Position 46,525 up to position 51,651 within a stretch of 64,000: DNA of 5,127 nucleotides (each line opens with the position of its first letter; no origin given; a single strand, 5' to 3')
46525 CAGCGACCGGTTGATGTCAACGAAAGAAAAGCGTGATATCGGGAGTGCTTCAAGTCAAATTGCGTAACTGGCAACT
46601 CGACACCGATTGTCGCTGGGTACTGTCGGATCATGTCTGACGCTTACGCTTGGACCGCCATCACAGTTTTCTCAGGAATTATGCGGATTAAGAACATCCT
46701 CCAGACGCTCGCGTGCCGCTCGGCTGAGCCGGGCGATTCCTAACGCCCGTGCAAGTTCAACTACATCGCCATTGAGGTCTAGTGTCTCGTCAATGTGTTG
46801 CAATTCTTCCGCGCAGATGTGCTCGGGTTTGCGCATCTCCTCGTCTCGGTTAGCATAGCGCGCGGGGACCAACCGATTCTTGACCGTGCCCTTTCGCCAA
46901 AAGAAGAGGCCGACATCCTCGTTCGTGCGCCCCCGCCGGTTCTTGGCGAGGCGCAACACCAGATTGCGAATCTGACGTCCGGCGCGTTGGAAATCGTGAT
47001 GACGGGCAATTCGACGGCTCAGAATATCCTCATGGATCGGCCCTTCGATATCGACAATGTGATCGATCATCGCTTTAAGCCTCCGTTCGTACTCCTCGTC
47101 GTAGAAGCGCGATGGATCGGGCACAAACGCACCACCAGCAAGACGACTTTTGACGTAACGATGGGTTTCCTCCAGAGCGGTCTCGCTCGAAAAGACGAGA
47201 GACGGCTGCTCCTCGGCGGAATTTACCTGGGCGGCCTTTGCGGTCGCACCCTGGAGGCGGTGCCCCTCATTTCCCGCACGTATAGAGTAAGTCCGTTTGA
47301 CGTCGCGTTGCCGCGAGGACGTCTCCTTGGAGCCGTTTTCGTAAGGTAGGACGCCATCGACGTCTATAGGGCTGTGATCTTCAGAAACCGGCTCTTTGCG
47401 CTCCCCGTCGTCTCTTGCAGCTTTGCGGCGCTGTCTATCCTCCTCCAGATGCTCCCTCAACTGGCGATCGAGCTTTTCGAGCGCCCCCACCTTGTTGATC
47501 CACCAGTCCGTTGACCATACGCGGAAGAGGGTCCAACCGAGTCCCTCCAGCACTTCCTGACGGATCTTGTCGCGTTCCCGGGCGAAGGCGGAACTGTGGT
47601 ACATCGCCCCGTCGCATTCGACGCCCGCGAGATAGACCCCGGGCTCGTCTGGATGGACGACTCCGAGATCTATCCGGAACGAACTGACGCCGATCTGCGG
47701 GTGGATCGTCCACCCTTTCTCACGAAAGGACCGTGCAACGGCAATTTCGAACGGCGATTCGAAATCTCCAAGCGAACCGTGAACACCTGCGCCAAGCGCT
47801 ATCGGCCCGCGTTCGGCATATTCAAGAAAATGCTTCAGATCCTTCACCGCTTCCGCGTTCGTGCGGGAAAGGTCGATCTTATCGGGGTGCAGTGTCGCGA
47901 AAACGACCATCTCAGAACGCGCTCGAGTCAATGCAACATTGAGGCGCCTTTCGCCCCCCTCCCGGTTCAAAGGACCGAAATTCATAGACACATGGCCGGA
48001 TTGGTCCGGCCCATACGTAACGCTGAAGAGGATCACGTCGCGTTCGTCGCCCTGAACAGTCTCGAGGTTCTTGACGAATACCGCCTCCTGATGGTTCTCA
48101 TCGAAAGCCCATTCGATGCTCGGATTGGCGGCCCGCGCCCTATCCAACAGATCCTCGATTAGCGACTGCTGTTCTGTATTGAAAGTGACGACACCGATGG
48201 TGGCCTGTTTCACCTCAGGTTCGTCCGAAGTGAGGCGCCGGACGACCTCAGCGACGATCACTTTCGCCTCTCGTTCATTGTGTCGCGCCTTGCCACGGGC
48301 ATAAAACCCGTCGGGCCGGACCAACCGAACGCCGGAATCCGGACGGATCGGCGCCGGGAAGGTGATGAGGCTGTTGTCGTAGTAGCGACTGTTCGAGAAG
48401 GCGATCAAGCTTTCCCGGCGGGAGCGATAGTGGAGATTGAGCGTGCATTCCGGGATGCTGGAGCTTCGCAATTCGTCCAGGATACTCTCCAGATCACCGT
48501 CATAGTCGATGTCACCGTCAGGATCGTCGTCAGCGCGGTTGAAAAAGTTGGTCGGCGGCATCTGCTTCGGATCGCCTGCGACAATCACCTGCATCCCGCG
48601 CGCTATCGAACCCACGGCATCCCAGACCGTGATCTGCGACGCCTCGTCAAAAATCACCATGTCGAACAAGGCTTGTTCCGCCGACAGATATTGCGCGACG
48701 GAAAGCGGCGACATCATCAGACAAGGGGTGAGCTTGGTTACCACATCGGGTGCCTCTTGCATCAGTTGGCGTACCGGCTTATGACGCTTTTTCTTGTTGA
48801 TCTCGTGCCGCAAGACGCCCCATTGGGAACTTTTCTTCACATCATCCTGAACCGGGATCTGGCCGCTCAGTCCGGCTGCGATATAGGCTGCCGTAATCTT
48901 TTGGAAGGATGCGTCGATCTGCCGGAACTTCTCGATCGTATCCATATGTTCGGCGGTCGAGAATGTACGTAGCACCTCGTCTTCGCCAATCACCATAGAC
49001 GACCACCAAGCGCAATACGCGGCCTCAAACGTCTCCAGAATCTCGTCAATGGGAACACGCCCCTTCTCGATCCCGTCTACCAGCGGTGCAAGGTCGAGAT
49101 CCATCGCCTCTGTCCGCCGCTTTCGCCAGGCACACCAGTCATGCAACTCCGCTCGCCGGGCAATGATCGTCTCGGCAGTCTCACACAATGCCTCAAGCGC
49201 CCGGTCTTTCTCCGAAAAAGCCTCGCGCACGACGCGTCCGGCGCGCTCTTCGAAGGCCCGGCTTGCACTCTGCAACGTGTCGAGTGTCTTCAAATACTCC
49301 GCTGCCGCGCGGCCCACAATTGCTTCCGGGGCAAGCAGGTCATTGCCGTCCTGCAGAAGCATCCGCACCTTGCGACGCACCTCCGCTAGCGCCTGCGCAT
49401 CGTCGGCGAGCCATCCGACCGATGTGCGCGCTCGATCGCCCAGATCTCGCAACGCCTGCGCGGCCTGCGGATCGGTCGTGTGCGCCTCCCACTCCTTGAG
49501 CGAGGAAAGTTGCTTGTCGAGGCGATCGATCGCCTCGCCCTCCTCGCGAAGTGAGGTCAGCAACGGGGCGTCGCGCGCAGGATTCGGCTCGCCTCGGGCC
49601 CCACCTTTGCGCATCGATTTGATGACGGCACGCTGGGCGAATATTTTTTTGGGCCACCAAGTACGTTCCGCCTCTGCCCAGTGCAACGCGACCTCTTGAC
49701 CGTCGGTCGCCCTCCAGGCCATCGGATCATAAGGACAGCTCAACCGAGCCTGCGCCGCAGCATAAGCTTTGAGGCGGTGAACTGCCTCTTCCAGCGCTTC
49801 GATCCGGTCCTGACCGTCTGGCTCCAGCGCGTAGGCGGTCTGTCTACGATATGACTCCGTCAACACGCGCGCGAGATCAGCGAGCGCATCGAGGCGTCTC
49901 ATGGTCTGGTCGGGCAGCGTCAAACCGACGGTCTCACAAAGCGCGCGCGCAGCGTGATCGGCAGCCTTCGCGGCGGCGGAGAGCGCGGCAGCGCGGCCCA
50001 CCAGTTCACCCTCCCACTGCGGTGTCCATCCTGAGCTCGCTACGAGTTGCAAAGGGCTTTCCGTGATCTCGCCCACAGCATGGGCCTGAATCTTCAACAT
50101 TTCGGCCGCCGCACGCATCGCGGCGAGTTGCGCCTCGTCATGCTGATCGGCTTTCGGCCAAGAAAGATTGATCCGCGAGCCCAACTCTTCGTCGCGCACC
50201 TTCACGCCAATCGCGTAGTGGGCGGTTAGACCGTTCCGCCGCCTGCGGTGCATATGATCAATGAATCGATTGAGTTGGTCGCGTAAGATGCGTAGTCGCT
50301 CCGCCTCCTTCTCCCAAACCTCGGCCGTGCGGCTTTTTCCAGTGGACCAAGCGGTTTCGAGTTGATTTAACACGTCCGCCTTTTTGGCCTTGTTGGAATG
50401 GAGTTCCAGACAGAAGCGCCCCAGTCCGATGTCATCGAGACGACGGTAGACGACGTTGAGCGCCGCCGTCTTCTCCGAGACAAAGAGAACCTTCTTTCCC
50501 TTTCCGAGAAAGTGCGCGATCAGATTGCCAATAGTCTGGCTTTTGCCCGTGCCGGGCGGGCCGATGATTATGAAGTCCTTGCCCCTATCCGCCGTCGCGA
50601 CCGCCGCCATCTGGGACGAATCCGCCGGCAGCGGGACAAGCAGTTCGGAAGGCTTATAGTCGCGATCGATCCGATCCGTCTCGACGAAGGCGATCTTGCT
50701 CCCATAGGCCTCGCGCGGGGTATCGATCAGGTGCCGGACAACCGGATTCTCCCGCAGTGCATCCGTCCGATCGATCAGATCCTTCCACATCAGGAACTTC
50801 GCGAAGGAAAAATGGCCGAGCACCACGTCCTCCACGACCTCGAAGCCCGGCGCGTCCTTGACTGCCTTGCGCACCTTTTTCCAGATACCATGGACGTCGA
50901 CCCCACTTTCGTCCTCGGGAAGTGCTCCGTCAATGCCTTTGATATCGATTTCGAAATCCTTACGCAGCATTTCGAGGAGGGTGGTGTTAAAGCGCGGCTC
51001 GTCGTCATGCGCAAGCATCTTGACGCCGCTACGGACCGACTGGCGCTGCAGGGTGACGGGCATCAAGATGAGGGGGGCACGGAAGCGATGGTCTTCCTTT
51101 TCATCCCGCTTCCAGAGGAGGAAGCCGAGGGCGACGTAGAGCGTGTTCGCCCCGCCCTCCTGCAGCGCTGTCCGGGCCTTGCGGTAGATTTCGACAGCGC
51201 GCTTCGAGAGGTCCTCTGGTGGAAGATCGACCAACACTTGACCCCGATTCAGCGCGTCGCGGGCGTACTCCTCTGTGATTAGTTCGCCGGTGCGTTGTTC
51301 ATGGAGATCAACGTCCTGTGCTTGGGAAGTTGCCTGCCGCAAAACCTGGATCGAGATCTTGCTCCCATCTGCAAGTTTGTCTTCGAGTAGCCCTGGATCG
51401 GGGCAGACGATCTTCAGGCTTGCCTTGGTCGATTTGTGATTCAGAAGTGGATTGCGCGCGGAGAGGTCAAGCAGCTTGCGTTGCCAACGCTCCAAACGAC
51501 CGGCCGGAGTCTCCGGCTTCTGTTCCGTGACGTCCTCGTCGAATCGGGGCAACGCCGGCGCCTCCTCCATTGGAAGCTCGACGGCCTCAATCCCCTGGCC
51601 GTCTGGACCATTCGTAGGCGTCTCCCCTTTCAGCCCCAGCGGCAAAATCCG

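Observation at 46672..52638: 1988-aa DUF4011 / SF1 helicase / Vsr-like REase / DUF3320 giant protein in an accessory island (Hhe-like candidate antiviral gene)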

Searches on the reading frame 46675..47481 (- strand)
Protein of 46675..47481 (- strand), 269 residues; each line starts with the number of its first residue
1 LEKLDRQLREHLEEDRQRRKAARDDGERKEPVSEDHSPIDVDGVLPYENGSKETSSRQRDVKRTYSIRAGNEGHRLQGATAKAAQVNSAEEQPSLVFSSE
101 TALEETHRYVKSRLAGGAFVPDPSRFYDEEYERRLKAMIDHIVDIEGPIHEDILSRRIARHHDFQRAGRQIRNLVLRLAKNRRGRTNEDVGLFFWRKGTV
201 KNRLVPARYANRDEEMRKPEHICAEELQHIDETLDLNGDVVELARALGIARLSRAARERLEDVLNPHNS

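Call 20: search_protein_families(library=pfam, proteins=[window:46675-47481:-], max_evalue=10)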
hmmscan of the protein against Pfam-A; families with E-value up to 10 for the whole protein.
window:46675-47481:- (269 aa): 2 families
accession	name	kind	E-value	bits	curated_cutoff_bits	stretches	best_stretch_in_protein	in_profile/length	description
PF11784.13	DUF3320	-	2.5e-19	69.4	25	1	125-173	2-50/50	Protein of unknown function (DUF3320)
PF21151.2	CSN1_C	-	0.089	12.9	26.8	1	129-139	14-24/28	COP9 signalosome complex subunit 1, C-terminal helix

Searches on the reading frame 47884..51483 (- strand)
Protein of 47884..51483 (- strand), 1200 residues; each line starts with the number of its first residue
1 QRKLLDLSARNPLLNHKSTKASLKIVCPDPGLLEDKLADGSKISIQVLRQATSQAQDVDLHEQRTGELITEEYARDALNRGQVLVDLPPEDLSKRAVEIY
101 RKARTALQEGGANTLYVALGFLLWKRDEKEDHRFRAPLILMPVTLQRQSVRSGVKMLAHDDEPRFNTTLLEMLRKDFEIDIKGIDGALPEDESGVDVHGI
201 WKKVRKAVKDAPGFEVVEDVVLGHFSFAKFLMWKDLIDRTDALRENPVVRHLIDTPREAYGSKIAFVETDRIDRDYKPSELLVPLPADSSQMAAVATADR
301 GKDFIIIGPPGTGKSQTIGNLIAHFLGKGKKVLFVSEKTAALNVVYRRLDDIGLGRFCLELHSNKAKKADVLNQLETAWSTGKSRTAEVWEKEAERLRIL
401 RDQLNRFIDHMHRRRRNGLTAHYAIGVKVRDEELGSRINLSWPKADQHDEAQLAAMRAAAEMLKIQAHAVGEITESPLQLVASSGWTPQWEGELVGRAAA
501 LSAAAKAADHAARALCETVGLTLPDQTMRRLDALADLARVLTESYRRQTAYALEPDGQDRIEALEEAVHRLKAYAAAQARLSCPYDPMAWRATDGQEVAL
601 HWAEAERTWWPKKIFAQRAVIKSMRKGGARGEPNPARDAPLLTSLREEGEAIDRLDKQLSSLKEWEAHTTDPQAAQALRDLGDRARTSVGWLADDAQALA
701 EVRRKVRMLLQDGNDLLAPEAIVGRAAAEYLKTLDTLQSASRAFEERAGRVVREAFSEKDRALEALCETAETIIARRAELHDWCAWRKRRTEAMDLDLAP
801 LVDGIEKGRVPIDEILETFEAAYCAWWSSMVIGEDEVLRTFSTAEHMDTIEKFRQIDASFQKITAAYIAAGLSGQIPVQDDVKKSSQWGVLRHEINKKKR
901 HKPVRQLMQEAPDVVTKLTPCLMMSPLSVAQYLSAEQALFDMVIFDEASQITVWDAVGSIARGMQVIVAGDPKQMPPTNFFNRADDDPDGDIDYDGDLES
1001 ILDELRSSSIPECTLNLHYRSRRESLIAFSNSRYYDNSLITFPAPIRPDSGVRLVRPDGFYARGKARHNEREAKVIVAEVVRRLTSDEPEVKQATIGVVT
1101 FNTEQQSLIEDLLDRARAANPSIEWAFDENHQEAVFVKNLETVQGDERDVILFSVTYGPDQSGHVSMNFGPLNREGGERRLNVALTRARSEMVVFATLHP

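Call 64: predict_structure(alignment_id=A3)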
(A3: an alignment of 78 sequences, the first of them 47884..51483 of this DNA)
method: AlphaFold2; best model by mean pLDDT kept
length: 1200 residues; sequences in the alignment: 78
mean_pLDDT: 67.1   pTM: 0.40
mean pLDDT of the five models: 67.1, 65.8, 63.5, 60.5, 59.9
residues with pLDDT >= 90: 226; 70-90: 383; 50-70: 238; < 50: 353
segments of 3 or more residues with pLDDT < 50: 1-23, 51-68, 101-126, 128-143, 145-154, 160-165, 217-313, 842-854, 948-955, 961-964, 971-1050, 1059-1068, 1156-1183, 1197-1200
pLDDT, mean of each block of 10 residues (from residue 1): 27 28 56 60 67 37 40 73 71 59 41 38 46 43 47 48 46 61 63 63 66 48 32 35 44 37 36 40 30 35 39 56 74 77 80 81 67 83 62 60 61 81 75 88 90 93 91 85 88 93 94 92 86 93 90 89 93 91 87 88 85 85 87 89 91 89 88 90 90 85 91 87 92 93 90 84 91 90 92 93 92 93 91 74 43 50 63 64 74 79 82 84 77 69 64 47 54 36 34 33 34 26 26 32 37 57 43 84 88 82 75 87 79 72 61 55 35 37 54 56
secondary structure, 60 per line:
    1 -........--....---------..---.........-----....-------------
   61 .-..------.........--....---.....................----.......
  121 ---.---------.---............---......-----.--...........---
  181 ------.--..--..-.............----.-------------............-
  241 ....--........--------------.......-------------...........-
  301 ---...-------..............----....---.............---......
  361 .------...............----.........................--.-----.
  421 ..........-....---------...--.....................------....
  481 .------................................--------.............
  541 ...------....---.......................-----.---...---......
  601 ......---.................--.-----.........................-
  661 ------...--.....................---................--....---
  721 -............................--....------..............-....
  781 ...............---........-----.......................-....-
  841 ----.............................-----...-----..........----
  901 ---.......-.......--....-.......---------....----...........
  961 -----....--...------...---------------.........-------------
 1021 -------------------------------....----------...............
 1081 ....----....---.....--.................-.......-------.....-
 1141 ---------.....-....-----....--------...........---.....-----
elements in order (helices of 4 or more, strands of 3 or more residues): H2-9 H12-15 H30-38 E44-47 H71-79 E82-85 H89-109 E114-120 E138-149 E153-158 H167-177 H197-209 H228-239 H241-244 H247-254 H269-275 H289-299 E304-306 H314-327 E332-335 H339-351 E358-361 H368-382 H387-411 H421-430 H432-435 H450-470 H477-480 H488-519 H528-543 H550-553 H557-579 H595-606 H610-626 H635-659 H672-692 H696-711 H714-717 H722-748 H752-755 H762-775 H777-795 H799-806 H812-834 H836-839 H845-873 H887-896 H904-910 H912-918 E921-924 H926-932 E942-945 H950-960 E966-969 H999-1007 E1052-1055 H1066-1084 H1089-1092 E1096-1100 H1103-1119 H1121-1127 E1135-1139 E1150-1154 E1156-1159 E1165-1168 H1177-1187 E1191-1195

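Call 96: fold_search(model_id=the predicted structure, library=pdb)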
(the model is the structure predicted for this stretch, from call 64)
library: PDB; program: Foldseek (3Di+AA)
matches with E <= 10: 998; with E <= 0.001: 26
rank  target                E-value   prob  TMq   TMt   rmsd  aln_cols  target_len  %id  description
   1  5mqf_U                4.0e-06  1.00  0.10  0.09  18.2       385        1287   16  Cryo-EM structure of a human spliceosome activated for step 2 of splicing (C* complex) (released 2017-03-22)
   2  4b3g_B                6.6e-06  1.00  0.08  0.15  20.2       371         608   17  crystal structure of Ighmbp2 helicase in complex with RNA (released 2012-09-26)
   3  8ftm_A                6.6e-06  1.00  0.09  0.15  23.9       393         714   16  Setx-ssRNA-ADP-SO4 complex (released 2023-10-25)
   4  9l5t_Y                7.9e-06  1.00  0.10  0.09  18.2       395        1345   15  Cryo-EM structure of the thermophile spliceosome (state B*Q2) (released 2025-03-12)
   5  9l5s_Y                7.9e-06  1.00  0.10  0.09  22.2       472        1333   16  Cryo-EM structure of the thermophile spliceosome (state B*Q1) (released 2025-03-12)
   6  8c6j_U                9.0e-06  1.00  0.10  0.09  18.6       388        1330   16  Human spliceosomal PM5 C* complex (released 2023-07-12)
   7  8xi2_Q                1.0e-05  1.00  0.10  0.09  18.4       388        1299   16  Cryo-EM structure of the Chlamydomonas C* complex (released 2024-10-09)
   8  5ean_A                1.3e-05  1.00  0.09  0.10  21.1       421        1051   18  Crystal structure of Dna2 in complex with a 5' overhang DNA (released 2015-11-18)
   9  9l5r_Y                2.6e-05  1.00  0.09  0.08  20.8       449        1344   16  Cryo-EM structure of the thermophile spliceosome (state ILS) (released 2025-03-12)
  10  5mzn                  3.0e-05  1.00  0.10  0.16  16.2       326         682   17  Helicase Sen1 (released 2017-04-19)
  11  4b3f                  3.1e-05  1.00  0.08  0.14  20.0       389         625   18  crystal structure of Ighmbp2 helicase (released 2012-09-26)
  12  4b3g_A                3.6e-05  1.00  0.08  0.15  17.6       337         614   17  crystal structure of Ighmbp2 helicase in complex with RNA (released 2012-09-26)
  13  5eax_A                3.9e-05  1.00  0.09  0.10  21.7       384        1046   20  Crystal structure of Dna2 in complex with an ssDNA (released 2015-11-18)
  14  5eaw_A                6.1e-05  1.00  0.09  0.10  21.4       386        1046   18  Crystal structure of Dna2 nuclease-helicase (released 2015-11-18)
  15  8ro0_Q                8.8e-05  1.00  0.09  0.08  18.6       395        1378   15  Structure of the C. elegans Intron Lariat Spliceosome primed for disassembly (ILS') (released 2024-08-07)
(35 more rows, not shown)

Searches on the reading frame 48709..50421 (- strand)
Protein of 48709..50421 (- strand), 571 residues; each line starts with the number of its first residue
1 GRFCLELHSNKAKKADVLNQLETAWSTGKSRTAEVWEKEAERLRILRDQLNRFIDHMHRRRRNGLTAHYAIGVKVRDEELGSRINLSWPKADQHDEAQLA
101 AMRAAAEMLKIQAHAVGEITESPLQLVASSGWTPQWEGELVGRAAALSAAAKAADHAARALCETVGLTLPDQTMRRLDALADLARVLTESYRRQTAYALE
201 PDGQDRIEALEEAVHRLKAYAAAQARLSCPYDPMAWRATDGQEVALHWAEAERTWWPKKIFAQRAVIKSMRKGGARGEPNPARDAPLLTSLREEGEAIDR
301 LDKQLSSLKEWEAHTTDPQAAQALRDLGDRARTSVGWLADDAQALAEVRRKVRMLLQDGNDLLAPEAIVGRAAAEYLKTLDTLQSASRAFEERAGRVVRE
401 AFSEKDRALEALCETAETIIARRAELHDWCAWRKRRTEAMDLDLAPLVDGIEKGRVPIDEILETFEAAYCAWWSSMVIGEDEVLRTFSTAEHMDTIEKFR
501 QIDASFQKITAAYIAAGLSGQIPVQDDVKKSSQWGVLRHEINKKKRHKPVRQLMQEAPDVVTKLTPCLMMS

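Call 20: search_protein_families(library=pfam, proteins=[window:48709-50421:-], max_evalue=10)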
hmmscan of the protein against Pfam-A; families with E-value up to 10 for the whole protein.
window:48709-50421:- (571 aa): 1 family
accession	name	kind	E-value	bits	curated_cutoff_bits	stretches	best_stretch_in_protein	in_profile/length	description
PF11887.13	Mce4_CUP1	-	0.18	11.8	32.6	1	320-395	48-120/222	Cholesterol uptake porter CUP1 of Mce4, putative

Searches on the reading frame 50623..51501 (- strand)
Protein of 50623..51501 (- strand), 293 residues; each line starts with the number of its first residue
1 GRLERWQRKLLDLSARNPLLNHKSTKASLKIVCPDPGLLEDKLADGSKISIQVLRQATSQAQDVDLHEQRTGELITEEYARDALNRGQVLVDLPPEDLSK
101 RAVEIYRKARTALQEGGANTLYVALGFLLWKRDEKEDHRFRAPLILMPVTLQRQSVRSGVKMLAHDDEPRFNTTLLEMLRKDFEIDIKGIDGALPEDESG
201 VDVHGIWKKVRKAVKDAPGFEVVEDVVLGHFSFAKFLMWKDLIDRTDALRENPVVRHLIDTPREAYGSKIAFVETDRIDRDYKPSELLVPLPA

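Call 102: search_solved_structures(query=A4, max_evalue=10)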
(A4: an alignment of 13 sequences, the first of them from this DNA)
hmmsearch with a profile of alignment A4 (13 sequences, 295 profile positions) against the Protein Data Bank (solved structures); distinct sequences matched with E-value up to 10: 3.
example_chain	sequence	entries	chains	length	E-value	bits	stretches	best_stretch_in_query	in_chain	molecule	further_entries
10qm_g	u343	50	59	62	0.15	14.4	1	172-215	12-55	Large ribosomal subunit protein uL29 | 50S ribosomal protein L29 | 50S ribosomal protein uL29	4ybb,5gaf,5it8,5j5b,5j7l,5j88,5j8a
11bq_x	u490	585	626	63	0.15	14.4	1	172-215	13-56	Large ribosomal subunit protein uL29 | 50S ribosomal protein L29 | 50S ribosomal protein L29P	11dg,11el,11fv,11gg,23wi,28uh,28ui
9hig_x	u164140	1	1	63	0.24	13.8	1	172-221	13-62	Large ribosomal subunit protein uL29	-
